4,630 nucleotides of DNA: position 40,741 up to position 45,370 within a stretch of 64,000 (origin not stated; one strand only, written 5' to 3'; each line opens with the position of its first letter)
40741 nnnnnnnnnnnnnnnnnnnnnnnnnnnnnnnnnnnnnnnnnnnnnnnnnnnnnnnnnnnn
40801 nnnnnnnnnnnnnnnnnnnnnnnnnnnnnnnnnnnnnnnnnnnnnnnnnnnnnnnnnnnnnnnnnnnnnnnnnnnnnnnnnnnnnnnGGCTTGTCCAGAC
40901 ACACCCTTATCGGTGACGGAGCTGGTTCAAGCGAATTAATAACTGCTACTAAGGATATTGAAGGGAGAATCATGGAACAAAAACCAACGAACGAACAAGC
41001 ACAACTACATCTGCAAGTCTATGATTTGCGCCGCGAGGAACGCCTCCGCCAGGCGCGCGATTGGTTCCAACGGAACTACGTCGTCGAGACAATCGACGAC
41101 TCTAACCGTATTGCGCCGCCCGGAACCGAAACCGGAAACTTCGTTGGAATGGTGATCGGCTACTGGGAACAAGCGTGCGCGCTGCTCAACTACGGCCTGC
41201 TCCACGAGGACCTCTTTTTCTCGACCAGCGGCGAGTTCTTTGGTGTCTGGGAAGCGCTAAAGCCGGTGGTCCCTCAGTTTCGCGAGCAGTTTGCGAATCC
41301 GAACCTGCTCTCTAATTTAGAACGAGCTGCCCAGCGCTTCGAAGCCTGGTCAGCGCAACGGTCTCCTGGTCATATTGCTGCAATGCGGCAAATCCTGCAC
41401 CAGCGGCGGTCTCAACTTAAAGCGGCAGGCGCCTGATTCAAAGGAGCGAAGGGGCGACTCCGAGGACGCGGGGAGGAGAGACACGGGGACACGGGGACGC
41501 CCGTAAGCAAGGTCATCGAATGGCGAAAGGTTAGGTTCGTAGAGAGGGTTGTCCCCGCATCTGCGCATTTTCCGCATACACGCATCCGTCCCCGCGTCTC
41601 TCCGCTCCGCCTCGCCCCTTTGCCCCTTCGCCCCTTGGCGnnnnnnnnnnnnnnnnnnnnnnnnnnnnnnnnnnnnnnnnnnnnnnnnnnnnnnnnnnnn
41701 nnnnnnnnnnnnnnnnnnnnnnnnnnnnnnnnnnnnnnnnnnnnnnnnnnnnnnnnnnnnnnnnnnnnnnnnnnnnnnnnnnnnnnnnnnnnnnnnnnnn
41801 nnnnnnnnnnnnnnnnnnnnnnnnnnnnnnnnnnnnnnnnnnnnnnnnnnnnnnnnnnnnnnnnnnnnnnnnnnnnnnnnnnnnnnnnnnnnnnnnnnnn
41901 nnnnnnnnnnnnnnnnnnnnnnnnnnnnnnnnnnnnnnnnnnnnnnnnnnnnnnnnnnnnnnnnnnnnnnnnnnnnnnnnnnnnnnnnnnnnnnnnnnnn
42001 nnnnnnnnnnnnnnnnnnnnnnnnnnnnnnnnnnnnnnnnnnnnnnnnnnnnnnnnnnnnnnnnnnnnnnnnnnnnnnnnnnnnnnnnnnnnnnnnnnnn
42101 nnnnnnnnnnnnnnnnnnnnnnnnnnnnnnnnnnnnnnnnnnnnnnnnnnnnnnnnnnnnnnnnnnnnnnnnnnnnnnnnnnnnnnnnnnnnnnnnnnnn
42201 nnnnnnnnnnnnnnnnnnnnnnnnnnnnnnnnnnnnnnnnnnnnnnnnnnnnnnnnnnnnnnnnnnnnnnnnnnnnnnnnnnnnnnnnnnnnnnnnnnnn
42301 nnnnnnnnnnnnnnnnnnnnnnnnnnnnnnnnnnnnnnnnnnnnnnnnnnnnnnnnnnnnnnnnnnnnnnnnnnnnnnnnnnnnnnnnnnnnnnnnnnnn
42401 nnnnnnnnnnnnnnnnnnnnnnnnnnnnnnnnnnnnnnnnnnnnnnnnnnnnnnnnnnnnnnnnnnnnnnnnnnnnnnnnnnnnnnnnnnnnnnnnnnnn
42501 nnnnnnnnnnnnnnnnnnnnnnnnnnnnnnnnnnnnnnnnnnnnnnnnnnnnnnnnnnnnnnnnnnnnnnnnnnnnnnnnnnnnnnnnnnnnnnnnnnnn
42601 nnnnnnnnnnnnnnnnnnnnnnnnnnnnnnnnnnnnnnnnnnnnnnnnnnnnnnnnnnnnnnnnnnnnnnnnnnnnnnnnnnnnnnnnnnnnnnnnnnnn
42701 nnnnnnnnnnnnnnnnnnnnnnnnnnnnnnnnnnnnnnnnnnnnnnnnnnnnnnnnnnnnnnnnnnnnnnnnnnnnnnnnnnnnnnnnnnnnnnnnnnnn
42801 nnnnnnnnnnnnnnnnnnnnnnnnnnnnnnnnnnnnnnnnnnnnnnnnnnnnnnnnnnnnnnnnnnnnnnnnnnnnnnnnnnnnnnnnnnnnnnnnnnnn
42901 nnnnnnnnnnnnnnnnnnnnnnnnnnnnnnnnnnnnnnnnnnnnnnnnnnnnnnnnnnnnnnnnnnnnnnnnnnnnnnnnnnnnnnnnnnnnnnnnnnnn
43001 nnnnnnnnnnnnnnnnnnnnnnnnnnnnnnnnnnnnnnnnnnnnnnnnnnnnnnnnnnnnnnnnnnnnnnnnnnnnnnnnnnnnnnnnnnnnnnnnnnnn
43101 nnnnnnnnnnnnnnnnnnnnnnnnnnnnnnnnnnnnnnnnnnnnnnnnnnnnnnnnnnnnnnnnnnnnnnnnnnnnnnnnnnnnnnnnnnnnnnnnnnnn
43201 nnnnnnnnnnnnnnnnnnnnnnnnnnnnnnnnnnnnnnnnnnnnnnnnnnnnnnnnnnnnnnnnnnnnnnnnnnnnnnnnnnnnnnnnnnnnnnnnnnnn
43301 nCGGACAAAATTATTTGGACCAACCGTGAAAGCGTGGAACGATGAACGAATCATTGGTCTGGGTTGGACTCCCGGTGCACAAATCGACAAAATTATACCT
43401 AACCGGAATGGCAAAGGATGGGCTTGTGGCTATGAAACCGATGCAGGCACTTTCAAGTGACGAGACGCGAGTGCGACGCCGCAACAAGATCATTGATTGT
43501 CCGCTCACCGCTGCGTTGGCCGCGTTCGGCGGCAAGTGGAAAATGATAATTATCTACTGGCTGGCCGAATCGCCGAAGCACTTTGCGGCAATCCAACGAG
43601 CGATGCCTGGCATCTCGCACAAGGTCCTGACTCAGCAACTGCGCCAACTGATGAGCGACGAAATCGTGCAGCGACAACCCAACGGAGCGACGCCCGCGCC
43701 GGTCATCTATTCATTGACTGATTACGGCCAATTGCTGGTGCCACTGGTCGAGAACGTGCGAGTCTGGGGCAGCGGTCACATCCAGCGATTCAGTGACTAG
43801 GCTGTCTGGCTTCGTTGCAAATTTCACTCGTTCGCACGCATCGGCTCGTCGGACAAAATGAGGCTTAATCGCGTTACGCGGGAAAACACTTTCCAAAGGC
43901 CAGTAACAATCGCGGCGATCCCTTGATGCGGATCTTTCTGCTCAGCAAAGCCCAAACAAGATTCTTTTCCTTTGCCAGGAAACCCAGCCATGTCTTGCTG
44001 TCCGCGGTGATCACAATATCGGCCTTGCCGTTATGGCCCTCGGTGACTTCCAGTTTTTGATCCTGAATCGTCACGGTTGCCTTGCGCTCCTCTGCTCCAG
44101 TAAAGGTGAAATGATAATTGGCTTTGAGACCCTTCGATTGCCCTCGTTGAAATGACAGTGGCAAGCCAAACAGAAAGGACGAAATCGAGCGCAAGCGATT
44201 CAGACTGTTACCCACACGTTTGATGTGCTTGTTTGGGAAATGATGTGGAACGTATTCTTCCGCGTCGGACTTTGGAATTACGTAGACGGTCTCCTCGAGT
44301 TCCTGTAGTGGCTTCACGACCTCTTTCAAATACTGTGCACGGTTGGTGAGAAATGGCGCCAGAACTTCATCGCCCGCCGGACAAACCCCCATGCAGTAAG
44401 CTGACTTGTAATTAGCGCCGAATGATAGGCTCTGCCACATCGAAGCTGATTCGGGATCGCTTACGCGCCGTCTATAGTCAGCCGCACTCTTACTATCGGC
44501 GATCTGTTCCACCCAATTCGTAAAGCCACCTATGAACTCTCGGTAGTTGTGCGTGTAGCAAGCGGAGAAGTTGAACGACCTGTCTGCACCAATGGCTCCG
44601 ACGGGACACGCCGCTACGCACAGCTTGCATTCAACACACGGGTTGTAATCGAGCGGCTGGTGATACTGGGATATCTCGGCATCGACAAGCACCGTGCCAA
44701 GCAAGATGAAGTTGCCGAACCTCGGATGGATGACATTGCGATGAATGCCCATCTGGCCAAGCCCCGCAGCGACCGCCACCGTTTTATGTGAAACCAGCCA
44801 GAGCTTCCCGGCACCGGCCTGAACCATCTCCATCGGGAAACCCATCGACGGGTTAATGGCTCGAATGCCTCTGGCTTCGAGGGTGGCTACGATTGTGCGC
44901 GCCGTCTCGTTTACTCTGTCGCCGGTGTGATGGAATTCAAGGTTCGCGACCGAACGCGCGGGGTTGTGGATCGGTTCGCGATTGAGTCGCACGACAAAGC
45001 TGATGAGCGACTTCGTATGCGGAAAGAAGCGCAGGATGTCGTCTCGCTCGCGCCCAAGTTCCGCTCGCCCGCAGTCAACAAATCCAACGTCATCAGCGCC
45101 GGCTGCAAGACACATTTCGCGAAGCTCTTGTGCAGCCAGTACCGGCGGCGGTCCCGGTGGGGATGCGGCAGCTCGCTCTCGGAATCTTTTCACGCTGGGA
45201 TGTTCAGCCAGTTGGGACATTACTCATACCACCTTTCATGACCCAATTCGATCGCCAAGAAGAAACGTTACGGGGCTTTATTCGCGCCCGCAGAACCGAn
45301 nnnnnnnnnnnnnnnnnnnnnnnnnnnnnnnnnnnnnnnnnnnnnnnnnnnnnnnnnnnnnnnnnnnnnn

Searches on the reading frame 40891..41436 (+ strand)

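Call 48: search_protein_families(library=pfam, proteins=[window:40891-41436:+], max_evalue=0.00001)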
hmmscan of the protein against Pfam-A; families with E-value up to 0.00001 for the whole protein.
window:40891-41436:+ (181 aa): 1 family
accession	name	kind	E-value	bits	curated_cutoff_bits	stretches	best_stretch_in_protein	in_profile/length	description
PF15956.11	DUF4760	-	1e-17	65.1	25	1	33-149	2-140/141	Domain of unknown function (DUF4760)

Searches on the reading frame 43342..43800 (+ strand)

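Call 101: search_protein_families(library=pfam, proteins=[window:43342-43800:+], max_evalue=0.01)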
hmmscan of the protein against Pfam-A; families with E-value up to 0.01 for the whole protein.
window:43342-43800:+ (152 aa): 1 family
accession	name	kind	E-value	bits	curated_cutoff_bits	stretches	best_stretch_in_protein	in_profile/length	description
PF01638.23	HxlR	-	1.4e-24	86.2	20.8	1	63-149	3-89/91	HxlR-like helix-turn-helix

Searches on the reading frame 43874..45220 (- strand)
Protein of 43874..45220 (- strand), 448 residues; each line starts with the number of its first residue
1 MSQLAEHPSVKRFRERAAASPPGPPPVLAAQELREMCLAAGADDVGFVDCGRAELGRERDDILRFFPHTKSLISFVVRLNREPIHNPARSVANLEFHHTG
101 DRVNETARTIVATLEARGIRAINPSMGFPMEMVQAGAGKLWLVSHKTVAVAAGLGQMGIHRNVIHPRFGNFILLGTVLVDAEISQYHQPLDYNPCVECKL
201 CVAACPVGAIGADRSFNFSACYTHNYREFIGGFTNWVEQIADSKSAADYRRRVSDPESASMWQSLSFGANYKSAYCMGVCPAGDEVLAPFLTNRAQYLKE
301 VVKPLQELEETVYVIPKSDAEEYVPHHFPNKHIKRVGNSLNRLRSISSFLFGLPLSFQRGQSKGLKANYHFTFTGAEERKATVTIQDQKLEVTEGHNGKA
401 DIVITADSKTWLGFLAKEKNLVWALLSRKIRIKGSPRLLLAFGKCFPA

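Call 48: search_protein_families(library=pfam, proteins=[window:43874-45220:-], max_evalue=0.00001)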
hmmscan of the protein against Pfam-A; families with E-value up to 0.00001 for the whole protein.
window:43874-45220:- (448 aa): 1 family
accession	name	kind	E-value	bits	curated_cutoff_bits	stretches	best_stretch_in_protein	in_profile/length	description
PF02036.22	SCP2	-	1e-08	35.8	21.3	1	360-444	14-98/101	SCP-2 sterol transfer family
